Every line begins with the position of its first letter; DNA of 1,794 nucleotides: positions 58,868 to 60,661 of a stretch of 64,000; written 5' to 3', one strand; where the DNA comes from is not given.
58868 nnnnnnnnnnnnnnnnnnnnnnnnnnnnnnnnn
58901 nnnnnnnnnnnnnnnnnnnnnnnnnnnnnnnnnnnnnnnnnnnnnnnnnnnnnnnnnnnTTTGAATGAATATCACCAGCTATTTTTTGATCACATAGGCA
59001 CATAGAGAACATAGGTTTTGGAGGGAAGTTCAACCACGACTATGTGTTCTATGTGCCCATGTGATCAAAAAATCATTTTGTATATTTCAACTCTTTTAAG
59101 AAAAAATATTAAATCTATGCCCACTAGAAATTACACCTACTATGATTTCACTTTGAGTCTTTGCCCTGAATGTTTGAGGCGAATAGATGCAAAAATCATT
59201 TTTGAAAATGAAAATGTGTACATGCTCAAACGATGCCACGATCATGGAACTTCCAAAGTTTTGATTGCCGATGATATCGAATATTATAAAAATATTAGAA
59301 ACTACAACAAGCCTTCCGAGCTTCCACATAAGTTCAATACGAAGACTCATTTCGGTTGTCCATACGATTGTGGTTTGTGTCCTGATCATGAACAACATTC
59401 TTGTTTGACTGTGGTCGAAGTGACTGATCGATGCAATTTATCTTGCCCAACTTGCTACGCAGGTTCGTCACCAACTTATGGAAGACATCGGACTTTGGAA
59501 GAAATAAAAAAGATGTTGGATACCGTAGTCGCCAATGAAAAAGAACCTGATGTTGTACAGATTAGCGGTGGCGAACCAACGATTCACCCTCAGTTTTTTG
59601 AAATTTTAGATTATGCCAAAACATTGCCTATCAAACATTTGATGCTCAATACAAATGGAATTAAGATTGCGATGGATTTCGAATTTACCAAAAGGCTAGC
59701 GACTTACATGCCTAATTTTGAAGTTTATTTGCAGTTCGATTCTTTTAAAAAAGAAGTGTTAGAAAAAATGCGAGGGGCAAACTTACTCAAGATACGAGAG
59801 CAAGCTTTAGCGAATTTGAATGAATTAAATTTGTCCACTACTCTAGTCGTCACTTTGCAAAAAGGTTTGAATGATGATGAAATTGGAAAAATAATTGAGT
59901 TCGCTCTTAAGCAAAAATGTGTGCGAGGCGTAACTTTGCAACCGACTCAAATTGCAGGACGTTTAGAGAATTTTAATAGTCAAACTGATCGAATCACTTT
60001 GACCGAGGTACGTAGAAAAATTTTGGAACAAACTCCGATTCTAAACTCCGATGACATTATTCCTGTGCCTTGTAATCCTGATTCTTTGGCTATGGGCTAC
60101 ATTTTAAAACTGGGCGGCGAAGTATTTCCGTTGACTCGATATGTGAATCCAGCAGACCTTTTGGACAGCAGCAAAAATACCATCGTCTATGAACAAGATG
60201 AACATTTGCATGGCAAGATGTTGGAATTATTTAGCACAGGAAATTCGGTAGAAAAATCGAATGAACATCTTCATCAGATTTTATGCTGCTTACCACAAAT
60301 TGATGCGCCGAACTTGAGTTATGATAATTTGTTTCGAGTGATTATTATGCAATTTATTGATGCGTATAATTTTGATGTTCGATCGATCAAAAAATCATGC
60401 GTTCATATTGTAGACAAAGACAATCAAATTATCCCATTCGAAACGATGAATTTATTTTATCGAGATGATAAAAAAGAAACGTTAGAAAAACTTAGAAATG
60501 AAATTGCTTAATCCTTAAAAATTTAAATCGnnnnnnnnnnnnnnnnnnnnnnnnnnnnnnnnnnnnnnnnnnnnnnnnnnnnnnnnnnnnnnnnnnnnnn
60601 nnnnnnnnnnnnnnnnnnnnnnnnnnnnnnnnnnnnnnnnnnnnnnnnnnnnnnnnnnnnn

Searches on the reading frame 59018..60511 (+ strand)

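Call 15: search_protein_families(library=pfam, proteins=[window:59018-60511:+], max_evalue=0.001)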
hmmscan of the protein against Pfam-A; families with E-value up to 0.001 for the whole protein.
window:59018-60511:+ (497 aa): 3 families
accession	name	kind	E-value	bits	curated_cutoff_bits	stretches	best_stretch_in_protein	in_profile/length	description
PF04055.27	Radical_SAM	-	1.7e-26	93.8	29.5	1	133-296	1-166/166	Radical SAM superfamily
PF23545.1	Zn_ribbon_HMPTM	-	6.6e-19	67.6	27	1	41-84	1-44/45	HMPTM N-terminal zinc ribbon domain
PF13353.11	Fer4_12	-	0.00017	22.3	22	1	137-222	13-99/137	4Fe-4S single cluster domain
